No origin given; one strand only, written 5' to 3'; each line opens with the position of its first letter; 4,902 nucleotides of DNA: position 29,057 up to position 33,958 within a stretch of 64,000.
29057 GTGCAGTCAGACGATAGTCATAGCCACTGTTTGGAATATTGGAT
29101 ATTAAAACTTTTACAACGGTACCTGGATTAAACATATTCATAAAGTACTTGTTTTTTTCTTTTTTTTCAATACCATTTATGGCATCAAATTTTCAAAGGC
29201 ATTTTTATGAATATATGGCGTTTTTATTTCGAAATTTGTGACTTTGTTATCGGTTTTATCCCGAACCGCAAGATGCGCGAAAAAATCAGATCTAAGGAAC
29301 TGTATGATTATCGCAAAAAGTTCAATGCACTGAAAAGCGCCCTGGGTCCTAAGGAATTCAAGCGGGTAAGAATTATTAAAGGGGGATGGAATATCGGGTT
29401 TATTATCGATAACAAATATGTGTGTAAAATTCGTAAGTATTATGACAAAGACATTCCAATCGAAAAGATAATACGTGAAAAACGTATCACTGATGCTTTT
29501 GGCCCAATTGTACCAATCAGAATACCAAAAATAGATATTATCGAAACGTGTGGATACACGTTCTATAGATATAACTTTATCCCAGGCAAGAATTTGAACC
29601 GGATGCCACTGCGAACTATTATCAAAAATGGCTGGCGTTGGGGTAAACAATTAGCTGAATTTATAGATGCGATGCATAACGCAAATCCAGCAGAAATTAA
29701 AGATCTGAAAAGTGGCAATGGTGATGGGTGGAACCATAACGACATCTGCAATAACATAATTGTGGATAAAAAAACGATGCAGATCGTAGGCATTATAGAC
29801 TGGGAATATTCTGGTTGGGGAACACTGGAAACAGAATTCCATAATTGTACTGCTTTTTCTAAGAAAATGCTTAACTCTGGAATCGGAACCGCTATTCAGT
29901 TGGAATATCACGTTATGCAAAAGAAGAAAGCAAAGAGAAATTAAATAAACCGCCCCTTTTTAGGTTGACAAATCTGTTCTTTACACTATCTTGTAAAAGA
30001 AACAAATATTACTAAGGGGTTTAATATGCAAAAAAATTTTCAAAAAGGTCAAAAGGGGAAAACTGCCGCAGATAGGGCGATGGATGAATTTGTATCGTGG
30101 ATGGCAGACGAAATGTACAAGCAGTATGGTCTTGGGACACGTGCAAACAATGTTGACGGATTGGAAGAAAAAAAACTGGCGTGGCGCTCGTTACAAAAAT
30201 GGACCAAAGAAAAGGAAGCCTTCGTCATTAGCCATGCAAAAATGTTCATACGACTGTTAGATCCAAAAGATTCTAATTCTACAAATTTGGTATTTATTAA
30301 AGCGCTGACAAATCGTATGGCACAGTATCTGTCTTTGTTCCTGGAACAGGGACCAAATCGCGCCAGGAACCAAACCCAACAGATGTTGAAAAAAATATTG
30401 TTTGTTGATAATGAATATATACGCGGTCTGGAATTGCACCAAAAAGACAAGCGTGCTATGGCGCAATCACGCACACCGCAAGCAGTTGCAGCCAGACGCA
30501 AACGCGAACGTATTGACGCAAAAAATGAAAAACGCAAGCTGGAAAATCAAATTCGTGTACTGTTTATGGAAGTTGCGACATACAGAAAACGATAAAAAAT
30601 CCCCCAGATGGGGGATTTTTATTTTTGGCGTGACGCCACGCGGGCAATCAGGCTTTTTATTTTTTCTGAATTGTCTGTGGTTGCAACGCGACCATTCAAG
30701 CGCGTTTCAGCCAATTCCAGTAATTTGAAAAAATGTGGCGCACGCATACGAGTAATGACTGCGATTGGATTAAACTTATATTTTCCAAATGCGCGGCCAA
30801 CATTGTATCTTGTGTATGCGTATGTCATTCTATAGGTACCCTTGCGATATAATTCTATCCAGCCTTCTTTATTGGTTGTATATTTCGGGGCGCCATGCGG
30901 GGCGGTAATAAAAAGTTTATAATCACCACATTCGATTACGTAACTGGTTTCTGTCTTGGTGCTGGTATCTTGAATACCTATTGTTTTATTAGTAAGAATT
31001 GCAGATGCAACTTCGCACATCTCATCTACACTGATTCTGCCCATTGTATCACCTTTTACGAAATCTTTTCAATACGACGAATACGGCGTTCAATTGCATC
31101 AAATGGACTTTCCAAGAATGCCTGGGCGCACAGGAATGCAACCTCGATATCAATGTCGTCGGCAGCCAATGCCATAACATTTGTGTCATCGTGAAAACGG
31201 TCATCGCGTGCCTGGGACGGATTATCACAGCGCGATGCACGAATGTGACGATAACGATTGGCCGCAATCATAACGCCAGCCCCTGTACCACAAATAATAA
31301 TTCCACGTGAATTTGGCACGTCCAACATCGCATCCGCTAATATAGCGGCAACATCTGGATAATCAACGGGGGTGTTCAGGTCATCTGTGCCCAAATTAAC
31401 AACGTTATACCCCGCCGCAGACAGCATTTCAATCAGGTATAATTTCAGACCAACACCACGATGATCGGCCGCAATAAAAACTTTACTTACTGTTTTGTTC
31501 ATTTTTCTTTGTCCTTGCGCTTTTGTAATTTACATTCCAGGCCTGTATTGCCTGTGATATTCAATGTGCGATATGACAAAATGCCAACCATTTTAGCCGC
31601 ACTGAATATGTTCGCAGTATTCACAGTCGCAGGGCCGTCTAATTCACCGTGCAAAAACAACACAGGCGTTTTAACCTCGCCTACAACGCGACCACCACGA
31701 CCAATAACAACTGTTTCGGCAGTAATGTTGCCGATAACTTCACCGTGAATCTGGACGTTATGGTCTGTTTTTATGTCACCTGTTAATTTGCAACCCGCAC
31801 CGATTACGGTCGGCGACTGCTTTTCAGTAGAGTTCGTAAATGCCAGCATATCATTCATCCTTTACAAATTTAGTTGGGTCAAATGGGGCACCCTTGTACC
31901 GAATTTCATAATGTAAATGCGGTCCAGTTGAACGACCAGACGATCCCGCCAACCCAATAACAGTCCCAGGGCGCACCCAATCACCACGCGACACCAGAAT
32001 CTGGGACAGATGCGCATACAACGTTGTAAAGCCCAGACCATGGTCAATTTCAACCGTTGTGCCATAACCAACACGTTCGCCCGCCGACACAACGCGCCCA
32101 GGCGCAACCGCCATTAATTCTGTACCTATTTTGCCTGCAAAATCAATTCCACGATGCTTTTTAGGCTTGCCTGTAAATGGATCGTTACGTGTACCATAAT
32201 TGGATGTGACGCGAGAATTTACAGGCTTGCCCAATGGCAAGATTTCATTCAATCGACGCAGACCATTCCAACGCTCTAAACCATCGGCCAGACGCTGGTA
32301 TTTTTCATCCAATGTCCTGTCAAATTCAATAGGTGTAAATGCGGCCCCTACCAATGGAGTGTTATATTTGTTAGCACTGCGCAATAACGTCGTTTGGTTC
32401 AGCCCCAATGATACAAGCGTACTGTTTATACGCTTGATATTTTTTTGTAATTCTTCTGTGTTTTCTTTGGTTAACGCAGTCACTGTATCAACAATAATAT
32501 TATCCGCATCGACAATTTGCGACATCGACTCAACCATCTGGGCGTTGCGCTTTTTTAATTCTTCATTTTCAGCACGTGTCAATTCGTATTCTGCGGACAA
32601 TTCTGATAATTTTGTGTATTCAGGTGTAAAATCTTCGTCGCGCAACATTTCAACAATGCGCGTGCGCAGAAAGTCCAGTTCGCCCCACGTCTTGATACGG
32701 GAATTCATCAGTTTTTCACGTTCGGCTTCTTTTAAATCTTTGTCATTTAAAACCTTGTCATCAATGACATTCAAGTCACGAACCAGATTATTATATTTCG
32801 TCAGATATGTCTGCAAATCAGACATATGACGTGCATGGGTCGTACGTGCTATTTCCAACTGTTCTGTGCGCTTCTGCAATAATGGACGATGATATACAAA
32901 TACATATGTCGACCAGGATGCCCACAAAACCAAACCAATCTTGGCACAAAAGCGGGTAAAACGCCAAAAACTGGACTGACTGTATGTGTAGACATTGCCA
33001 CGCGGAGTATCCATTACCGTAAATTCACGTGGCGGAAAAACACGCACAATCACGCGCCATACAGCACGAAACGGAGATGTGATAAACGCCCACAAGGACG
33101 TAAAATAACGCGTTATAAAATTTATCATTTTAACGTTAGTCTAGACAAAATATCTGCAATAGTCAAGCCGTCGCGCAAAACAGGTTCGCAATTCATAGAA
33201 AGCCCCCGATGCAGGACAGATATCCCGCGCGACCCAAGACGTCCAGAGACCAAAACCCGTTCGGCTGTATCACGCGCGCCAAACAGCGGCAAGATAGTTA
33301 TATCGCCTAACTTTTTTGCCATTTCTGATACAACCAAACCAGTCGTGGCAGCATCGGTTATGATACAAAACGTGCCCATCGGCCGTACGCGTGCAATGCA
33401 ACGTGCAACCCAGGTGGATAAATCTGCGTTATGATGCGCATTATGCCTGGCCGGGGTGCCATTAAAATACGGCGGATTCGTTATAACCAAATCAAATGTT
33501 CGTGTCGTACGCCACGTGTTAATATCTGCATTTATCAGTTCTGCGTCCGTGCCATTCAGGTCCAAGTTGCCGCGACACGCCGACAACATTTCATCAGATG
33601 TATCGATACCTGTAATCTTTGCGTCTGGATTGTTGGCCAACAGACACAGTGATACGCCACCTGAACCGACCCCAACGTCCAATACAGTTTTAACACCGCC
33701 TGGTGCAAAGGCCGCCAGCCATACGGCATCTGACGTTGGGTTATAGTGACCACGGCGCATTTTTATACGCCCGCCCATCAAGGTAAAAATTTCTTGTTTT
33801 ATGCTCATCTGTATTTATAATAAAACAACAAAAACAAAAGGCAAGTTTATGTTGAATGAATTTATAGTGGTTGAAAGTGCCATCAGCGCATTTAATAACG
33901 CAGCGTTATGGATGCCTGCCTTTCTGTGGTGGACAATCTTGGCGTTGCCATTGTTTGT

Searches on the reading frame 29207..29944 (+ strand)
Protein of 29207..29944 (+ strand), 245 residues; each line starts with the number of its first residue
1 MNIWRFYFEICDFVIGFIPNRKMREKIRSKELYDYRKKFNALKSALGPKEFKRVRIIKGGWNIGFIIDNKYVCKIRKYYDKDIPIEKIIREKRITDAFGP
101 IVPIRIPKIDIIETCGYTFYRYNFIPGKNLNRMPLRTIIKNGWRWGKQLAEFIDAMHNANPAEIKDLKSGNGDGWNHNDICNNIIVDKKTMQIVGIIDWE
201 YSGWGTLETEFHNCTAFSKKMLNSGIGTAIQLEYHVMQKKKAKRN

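Call 12: search_protein_families(library=pfam, proteins=[window:29207-29944:+], max_evalue=0.0001)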
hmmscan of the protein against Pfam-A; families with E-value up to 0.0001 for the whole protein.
window:29207-29944:+ (245 aa): 1 family
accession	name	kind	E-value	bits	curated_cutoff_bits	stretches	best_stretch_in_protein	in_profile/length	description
PF01636.29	APH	-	2.4e-07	31.2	23.2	1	150-211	151-206/239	Phosphotransferase enzyme family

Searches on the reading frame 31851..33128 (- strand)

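Call 12: search_protein_families(library=pfam, proteins=[window:31851-33128:-], max_evalue=0.0001)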
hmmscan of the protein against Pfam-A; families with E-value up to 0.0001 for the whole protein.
window:31851-33128:- (425 aa): 1 family
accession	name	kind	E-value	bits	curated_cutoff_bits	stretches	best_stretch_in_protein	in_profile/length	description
PF01551.29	Peptidase_M23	-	1.9e-33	114.9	28.7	1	324-418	2-96/96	Peptidase family M23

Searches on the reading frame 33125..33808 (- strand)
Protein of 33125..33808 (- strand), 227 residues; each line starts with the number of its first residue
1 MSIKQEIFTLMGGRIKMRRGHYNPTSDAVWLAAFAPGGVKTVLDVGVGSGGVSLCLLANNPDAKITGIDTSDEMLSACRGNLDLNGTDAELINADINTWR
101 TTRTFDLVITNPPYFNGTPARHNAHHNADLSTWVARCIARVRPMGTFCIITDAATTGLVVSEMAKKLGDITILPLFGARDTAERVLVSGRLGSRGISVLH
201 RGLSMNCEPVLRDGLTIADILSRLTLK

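Call 12: search_protein_families(library=pfam, proteins=[window:33125-33808:-], max_evalue=0.0001)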
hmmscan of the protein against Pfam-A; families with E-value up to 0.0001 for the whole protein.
window:33125-33808:- (227 aa): 7 families
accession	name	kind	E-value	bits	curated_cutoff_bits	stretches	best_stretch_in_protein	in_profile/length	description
PF05175.20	MTS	-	1.3e-13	51.4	23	1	40-127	33-121/170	Methyltransferase small domain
PF13649.12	Methyltransf_25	-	1.9e-12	48.1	27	1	42-111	1-71/97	Methyltransferase domain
PF13847.12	Methyltransf_31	-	2e-10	41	27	1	40-153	5-112/145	Methyltransferase domain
PF08241.18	Methyltransf_11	-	1.6e-07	32.3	21.2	1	43-111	1-67/95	Methyltransferase domain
PF08242.18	Methyltransf_12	-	5.1e-07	30.8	30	1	43-111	1-72/98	Methyltransferase domain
PF06325.19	PrmA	-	1.7e-05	24.9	22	1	40-111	163-233/296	Ribosomal protein L11 methyltransferase (PrmA)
PF01170.24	UPF0020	-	2.4e-05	24.6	22.3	1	59-118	73-135/197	RMKL-like, methyltransferase domain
